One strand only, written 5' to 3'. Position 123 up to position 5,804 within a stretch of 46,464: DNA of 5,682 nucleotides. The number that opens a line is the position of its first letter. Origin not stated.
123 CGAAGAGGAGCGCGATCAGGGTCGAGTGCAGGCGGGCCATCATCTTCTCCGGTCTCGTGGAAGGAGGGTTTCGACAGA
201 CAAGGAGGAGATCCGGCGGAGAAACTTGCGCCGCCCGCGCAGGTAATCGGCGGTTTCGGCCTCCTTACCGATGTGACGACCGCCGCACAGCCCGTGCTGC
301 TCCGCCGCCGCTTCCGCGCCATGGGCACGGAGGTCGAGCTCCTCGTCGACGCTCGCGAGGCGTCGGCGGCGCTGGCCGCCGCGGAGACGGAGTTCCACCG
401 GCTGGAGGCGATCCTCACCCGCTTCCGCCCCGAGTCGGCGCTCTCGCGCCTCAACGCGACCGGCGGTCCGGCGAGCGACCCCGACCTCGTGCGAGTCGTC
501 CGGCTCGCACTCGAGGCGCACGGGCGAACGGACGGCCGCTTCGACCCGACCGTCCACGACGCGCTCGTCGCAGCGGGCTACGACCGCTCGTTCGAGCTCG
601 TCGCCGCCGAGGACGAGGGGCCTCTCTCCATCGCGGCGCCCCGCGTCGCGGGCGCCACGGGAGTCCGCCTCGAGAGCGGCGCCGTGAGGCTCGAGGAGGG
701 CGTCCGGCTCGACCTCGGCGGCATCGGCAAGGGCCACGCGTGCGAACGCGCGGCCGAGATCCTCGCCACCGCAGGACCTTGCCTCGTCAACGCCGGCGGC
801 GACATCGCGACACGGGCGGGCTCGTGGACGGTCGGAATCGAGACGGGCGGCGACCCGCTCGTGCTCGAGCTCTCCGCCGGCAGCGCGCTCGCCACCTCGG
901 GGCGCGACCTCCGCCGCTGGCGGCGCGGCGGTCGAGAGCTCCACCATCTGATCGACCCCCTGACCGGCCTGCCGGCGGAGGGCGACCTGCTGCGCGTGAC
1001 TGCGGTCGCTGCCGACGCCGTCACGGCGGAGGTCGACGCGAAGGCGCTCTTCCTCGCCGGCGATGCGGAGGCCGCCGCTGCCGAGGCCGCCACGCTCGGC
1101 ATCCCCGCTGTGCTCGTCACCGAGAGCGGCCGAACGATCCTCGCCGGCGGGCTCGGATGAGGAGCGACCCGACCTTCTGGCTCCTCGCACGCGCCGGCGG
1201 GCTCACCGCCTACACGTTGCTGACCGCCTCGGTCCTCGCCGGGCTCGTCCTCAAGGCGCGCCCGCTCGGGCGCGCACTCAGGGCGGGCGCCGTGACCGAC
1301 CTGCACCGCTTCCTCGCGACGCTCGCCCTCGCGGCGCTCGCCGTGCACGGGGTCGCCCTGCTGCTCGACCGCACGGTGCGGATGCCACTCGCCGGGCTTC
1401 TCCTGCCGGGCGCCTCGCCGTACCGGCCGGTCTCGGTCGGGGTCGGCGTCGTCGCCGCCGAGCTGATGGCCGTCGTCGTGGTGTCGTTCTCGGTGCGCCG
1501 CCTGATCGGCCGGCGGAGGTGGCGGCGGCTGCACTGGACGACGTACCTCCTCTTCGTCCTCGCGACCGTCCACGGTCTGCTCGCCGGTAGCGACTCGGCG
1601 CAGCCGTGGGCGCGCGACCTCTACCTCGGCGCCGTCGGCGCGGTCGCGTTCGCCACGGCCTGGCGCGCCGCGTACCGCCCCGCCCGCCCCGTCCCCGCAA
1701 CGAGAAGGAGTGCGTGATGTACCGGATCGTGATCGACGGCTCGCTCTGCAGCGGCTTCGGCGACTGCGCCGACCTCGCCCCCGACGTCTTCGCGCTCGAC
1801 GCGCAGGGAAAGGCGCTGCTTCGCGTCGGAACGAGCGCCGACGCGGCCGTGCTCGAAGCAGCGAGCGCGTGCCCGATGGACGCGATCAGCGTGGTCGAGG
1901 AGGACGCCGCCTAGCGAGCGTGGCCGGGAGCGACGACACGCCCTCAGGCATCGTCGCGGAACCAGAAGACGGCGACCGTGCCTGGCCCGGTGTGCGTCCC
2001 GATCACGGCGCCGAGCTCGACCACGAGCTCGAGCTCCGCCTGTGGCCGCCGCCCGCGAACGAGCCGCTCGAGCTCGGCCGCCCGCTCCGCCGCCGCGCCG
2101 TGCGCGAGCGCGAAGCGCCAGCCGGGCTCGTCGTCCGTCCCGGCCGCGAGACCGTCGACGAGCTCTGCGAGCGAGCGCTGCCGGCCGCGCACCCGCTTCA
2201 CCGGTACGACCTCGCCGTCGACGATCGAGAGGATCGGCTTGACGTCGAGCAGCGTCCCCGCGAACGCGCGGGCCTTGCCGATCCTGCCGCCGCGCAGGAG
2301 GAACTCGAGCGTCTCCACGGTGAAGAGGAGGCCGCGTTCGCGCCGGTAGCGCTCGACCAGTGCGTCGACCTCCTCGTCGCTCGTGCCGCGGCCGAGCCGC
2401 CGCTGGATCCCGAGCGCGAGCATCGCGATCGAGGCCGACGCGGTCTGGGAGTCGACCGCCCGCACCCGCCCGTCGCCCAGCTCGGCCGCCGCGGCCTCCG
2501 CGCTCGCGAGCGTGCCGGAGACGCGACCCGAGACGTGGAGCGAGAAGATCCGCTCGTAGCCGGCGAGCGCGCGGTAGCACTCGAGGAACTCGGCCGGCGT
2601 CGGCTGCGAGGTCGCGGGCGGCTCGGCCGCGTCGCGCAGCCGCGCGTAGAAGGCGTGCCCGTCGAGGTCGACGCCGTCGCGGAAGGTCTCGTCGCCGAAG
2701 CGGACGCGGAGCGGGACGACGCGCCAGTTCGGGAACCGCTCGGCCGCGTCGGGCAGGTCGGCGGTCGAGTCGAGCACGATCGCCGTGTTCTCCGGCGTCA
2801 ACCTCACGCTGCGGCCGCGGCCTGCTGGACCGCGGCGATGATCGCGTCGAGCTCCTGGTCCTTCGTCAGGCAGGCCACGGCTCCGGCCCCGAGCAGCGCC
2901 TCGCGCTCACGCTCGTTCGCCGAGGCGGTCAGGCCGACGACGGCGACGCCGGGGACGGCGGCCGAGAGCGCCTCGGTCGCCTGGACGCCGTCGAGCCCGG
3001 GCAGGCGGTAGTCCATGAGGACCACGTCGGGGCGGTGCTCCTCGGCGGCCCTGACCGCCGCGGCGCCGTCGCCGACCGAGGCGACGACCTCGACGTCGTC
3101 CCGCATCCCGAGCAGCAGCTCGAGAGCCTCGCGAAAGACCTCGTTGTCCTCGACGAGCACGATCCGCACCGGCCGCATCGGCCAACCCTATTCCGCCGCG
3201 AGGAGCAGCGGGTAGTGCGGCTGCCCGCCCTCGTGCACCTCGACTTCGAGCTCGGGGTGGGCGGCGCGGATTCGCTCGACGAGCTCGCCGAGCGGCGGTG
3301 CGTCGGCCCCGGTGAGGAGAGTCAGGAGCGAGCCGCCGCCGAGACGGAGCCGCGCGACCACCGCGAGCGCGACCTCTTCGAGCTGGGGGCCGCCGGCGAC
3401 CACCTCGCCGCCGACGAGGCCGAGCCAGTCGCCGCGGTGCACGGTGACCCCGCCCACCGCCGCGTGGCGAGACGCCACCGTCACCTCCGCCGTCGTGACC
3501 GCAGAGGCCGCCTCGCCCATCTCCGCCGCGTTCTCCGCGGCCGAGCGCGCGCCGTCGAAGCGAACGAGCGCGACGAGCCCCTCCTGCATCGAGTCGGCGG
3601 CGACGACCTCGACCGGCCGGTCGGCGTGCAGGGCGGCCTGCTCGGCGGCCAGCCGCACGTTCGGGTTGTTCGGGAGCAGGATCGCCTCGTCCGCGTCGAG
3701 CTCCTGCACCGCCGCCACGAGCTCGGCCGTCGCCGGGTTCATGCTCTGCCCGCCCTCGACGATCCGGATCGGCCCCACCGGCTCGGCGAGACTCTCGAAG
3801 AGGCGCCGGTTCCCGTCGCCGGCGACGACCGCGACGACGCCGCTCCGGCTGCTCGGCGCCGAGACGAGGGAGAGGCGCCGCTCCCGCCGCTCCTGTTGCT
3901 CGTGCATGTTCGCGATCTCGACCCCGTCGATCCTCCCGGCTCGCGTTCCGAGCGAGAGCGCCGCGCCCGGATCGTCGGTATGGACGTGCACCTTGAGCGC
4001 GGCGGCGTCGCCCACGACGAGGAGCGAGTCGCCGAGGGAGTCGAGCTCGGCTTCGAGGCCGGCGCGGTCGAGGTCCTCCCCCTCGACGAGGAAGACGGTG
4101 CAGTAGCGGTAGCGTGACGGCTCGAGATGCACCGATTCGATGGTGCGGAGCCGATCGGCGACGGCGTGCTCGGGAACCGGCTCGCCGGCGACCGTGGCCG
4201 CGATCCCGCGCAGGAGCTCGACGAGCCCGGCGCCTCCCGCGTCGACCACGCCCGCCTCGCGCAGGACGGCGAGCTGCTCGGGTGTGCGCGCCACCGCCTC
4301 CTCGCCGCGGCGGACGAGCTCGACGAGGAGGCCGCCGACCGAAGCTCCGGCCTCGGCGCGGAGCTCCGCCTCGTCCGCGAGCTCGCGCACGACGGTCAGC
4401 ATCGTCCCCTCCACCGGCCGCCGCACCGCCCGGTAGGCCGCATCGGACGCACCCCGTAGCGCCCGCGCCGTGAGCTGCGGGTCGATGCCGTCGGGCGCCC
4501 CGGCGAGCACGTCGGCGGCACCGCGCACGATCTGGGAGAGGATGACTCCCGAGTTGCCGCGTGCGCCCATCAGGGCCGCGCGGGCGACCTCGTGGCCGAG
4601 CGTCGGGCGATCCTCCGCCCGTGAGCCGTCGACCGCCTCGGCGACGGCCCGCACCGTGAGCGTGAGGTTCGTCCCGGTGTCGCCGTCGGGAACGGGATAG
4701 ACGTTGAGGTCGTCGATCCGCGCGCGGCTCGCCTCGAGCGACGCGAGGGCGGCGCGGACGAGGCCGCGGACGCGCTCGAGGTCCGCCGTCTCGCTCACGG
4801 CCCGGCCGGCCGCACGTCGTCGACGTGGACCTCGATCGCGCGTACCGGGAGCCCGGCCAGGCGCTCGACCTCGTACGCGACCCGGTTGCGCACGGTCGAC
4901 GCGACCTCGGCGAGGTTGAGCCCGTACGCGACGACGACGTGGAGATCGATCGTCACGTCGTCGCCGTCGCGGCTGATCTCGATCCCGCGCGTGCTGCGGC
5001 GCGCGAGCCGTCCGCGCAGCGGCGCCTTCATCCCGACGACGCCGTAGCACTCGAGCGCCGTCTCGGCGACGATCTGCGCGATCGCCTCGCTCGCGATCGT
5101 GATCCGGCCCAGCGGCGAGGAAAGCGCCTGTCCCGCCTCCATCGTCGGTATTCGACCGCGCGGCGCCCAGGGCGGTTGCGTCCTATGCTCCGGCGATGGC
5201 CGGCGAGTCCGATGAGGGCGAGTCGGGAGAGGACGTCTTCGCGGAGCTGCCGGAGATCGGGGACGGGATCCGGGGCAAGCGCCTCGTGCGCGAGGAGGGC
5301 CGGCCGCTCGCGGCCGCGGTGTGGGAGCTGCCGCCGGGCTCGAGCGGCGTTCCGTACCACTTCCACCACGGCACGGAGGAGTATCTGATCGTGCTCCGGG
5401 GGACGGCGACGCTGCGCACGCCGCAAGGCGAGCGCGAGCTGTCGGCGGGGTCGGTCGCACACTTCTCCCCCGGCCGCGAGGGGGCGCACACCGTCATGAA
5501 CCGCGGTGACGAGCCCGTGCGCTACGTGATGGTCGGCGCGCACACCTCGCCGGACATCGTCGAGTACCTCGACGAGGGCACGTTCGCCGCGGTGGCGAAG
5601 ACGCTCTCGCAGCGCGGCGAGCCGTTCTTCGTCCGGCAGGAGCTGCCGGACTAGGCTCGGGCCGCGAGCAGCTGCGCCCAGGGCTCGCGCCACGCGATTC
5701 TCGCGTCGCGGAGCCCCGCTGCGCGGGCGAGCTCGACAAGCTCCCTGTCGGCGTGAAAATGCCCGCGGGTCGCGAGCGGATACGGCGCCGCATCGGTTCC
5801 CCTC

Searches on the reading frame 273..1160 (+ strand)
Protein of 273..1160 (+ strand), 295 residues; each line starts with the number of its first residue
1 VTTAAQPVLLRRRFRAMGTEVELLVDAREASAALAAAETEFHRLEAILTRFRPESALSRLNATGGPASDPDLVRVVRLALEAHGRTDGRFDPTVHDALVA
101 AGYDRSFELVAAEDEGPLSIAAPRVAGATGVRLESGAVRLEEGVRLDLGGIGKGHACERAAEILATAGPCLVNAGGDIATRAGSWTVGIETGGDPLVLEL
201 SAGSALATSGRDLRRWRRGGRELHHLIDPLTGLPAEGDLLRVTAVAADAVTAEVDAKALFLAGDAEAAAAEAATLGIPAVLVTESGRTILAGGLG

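Call 36: search_protein_families(library=pfam, proteins=[window:273-1160:+], max_evalue=0.00001)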
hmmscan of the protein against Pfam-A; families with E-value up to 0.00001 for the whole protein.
window:273-1160:+ (295 aa): 1 family
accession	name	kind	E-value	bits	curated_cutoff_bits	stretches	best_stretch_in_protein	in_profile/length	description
PF02424.20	ApbE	-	6.4e-49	167.3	25.6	1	17-270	1-254/266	ApbE family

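Call 62: find_encoding_contigs(protein=window:273-1160:+, flank=10000, max_places=6)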
Protein window:273-1160:+ (295 aa): no gene with exactly this product is on record in the collection.

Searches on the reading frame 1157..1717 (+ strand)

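Call 36: search_protein_families(library=pfam, proteins=[window:1157-1717:+], max_evalue=0.00001)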
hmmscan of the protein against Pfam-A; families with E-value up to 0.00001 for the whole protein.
window:1157-1717:+ (186 aa): 1 family
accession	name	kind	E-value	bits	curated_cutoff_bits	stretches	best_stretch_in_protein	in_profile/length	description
PF01794.25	Ferric_reduct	-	4.6e-07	30.4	28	1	15-136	2-120/121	Ferric reductase like transmembrane component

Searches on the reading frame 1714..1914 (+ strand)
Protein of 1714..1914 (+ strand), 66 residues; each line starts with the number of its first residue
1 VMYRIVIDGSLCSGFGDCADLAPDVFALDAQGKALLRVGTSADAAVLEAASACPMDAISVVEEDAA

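Call 36: search_protein_families(library=pfam, proteins=[window:1714-1914:+], max_evalue=0.00001)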
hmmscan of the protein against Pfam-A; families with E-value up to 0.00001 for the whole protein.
window:1714-1914:+ (66 aa): 2 families
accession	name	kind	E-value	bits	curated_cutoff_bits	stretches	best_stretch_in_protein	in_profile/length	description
PF13459.11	Fer4_15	-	7.7e-12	46.2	22.4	1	5-60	1-66/66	4Fe-4S single cluster domain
PF13370.11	Fer4_13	-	7.4e-10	39.8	24.5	1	7-60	1-58/58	4Fe-4S single cluster domain of Ferredoxin I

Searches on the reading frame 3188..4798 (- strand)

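Call 36: search_protein_families(library=pfam, proteins=[window:3188-4798:-], max_evalue=0.00001)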
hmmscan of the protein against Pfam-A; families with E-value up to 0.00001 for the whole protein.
window:3188-4798:- (536 aa): 3 families
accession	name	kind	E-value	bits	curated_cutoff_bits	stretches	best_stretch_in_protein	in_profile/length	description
PF13684.11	FakA-like_C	-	8.7e-57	192.4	23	1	320-536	1-216/216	Fatty acid kinase subunit A-like, C-terminal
PF02734.22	Dak2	-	5.7e-37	127.7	27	1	35-200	1-173/174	DAK2 domain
PF21645.3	FakA-like_M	-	5.9e-24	84.1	24.9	1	230-304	2-79/80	Fatty acid kinase subunit A-like, middle domain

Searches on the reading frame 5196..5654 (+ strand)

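Call 36: search_protein_families(library=pfam, proteins=[window:5196-5654:+], max_evalue=0.00001)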
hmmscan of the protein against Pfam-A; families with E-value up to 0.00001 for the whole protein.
window:5196-5654:+ (152 aa): 1 family
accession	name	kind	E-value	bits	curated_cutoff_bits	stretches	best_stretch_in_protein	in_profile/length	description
PF07883.17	Cupin_2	-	5.4e-14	52.1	27.2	1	42-113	2-69/70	Cupin domain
